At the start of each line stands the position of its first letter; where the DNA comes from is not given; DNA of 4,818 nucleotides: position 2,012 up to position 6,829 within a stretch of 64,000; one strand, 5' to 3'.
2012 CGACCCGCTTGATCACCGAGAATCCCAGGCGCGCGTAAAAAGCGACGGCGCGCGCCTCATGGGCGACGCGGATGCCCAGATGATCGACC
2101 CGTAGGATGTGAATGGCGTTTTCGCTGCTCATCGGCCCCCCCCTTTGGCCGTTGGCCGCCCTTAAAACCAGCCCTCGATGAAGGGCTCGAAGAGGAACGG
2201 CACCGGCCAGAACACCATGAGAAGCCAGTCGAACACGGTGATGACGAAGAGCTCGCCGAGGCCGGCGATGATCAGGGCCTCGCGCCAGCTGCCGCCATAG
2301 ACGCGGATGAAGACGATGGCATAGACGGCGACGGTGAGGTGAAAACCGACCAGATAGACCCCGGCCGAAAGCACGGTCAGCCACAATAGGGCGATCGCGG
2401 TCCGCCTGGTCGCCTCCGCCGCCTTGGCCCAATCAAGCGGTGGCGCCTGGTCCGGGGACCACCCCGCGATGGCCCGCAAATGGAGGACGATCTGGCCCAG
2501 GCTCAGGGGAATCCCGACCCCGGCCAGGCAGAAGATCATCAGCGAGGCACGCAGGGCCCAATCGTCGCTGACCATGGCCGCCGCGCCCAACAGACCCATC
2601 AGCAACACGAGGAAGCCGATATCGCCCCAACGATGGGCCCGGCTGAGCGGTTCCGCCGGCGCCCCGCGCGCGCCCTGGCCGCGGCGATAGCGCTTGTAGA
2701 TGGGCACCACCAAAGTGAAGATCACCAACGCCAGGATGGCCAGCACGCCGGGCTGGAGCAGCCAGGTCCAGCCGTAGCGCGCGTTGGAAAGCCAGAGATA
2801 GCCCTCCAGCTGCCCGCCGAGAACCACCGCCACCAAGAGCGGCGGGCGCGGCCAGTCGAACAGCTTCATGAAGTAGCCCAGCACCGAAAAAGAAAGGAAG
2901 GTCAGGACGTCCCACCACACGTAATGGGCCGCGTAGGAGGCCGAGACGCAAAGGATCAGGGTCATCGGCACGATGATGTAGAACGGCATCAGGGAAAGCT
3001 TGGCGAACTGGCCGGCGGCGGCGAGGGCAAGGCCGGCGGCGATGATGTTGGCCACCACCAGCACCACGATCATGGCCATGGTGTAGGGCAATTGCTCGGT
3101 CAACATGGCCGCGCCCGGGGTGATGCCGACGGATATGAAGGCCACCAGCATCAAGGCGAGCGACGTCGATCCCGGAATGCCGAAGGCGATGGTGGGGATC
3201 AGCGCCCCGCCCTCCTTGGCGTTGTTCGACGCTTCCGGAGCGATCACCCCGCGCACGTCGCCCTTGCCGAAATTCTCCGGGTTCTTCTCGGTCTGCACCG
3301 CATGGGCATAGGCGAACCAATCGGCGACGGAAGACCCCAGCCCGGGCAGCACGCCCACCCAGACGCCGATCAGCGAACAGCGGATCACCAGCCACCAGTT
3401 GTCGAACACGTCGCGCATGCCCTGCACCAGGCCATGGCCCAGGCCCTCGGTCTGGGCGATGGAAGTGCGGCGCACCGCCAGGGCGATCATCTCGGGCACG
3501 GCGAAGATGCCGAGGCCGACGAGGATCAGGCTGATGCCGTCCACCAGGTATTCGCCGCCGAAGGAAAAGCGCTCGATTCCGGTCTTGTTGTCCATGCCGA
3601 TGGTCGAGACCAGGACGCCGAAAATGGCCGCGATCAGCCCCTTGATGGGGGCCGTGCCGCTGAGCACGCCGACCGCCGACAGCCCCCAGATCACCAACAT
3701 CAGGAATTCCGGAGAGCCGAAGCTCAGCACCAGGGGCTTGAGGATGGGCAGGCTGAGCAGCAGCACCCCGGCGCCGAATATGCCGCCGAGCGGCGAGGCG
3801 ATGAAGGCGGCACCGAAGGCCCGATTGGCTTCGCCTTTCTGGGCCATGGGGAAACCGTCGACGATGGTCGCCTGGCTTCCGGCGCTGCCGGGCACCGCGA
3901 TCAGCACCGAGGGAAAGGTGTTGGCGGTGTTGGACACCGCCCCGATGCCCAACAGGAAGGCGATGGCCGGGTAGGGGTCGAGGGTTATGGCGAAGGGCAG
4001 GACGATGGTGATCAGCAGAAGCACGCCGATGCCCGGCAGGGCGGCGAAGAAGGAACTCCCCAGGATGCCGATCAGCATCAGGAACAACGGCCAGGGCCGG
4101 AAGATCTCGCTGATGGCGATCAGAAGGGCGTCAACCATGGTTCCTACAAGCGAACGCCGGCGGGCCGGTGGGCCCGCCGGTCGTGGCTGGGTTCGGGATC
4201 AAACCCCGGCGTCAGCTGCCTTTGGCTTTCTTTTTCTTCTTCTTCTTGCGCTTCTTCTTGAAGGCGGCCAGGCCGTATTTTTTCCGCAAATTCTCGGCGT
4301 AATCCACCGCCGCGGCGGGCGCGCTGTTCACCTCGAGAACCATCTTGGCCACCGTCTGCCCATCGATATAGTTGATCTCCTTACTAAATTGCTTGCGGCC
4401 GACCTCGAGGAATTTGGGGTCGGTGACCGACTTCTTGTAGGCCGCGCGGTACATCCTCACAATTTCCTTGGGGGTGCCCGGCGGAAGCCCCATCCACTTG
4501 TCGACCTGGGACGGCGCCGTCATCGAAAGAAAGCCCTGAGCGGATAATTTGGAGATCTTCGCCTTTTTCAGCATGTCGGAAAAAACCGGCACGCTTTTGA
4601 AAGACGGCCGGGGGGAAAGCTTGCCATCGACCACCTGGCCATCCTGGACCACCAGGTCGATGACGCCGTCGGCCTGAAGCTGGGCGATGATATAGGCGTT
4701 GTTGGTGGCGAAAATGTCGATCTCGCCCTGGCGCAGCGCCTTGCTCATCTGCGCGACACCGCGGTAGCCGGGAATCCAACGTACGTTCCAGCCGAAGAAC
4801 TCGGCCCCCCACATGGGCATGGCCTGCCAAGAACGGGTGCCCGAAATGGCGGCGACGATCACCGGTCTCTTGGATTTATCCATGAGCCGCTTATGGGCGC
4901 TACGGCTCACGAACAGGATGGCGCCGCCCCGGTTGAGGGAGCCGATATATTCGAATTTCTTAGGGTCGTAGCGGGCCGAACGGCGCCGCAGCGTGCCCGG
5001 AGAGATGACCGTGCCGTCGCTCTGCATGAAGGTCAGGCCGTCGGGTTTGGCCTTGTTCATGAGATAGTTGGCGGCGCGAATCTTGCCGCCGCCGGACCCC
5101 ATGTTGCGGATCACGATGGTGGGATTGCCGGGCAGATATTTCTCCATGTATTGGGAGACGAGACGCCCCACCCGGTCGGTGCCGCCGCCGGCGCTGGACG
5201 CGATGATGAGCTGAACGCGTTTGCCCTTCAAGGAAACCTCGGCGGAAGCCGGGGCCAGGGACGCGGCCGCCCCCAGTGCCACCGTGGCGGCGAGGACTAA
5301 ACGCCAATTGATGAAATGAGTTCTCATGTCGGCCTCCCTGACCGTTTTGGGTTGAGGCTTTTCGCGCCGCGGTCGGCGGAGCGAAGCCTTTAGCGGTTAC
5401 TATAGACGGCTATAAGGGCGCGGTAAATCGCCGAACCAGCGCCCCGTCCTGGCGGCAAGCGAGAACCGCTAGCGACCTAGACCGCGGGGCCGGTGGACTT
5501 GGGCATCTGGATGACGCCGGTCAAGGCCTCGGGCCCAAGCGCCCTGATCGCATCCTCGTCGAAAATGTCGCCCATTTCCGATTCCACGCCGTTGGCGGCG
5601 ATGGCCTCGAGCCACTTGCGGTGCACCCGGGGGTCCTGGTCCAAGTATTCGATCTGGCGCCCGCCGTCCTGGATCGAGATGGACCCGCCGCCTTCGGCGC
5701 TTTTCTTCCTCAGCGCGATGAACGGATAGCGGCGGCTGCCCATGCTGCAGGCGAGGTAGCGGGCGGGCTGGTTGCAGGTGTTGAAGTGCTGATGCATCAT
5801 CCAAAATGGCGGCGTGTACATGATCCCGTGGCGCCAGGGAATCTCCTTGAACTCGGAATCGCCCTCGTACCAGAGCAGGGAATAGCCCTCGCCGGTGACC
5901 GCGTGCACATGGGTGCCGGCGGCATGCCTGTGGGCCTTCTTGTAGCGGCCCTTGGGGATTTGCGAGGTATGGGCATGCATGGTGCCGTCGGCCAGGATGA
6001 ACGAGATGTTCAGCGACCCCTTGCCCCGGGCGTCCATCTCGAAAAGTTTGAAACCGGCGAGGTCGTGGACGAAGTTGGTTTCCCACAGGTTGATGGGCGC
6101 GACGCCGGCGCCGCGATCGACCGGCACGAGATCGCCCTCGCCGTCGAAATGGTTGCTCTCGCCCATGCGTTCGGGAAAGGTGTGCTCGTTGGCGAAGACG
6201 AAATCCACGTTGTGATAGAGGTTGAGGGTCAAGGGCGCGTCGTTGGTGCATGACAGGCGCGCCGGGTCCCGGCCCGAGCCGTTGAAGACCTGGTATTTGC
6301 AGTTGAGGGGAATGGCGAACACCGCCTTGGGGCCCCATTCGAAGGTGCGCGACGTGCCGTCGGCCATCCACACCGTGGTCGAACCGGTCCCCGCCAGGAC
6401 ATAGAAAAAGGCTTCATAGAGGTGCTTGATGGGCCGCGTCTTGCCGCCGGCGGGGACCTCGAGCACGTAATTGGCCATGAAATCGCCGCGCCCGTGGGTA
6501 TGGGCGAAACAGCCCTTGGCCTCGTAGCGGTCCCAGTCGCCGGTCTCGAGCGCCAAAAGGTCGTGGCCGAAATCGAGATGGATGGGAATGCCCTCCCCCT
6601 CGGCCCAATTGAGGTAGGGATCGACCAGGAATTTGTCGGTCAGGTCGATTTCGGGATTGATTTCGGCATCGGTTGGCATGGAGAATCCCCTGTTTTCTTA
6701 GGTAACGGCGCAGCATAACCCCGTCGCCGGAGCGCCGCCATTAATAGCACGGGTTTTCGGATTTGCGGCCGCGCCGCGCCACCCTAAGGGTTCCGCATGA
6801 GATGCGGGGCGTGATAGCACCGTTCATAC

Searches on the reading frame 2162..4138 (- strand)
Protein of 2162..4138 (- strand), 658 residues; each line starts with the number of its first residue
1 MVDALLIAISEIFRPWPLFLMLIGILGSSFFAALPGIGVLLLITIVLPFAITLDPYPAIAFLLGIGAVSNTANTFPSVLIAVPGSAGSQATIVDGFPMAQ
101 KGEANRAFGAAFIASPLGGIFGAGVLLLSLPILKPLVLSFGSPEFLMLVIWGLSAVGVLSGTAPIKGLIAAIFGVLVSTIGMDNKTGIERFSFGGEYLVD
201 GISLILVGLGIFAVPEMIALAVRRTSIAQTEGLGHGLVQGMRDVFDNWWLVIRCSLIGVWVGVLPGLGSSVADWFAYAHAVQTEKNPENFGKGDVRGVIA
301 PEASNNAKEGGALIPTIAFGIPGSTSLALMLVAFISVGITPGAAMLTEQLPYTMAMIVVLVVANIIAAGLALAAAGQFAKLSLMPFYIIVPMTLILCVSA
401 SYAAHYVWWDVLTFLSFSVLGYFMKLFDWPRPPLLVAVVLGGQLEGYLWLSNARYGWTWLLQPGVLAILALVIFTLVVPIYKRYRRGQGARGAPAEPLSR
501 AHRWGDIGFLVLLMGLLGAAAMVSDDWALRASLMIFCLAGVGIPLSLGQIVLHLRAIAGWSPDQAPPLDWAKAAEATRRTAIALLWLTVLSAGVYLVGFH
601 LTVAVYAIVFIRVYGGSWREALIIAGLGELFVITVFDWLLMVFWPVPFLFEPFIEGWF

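Call 46: search_protein_families(library=pfam, proteins=[window:2162-4138:-], max_evalue=0.00001)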
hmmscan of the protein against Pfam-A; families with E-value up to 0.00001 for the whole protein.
window:2162-4138:- (658 aa): 1 family
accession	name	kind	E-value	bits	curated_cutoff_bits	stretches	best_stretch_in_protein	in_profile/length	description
PF01970.21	TctA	-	7.5e-116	387.7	28.9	1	18-435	1-422/423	Tripartite tricarboxylate transporter TctA family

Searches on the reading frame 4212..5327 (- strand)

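Call 46: search_protein_families(library=pfam, proteins=[window:4212-5327:-], max_evalue=0.00001)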
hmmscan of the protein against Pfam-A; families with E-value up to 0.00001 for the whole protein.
window:4212-5327:- (371 aa): 1 family
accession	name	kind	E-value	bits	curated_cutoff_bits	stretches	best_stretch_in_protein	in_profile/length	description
PF03401.19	TctC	-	3.5e-08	33.7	27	1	55-332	3-260/274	Tripartite tricarboxylate transporter family receptor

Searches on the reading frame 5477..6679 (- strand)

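Call 46: search_protein_families(library=pfam, proteins=[window:5477-6679:-], max_evalue=0.00001)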
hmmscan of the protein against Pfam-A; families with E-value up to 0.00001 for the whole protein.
window:5477-6679:- (400 aa): 1 family
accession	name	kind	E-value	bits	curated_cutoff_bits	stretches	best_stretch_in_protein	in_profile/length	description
PF07883.17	Cupin_2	-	9.8e-07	28.8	27.2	0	72-142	2-66/70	Cupin domain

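Call 58: search_protein_families(library=ncbifam, proteins=[window:5477-6679:-], max_evalue=0.001)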
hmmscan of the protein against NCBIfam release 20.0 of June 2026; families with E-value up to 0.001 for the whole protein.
window:5477-6679:- (400 aa): 1 family
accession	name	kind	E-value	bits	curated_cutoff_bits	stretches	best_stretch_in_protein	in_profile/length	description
NF049978.1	AminoSalDhMabB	equivalog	2.3e-06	27.2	650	0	233-303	248-312/351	5-aminosalicylate 1,2-dioxygenase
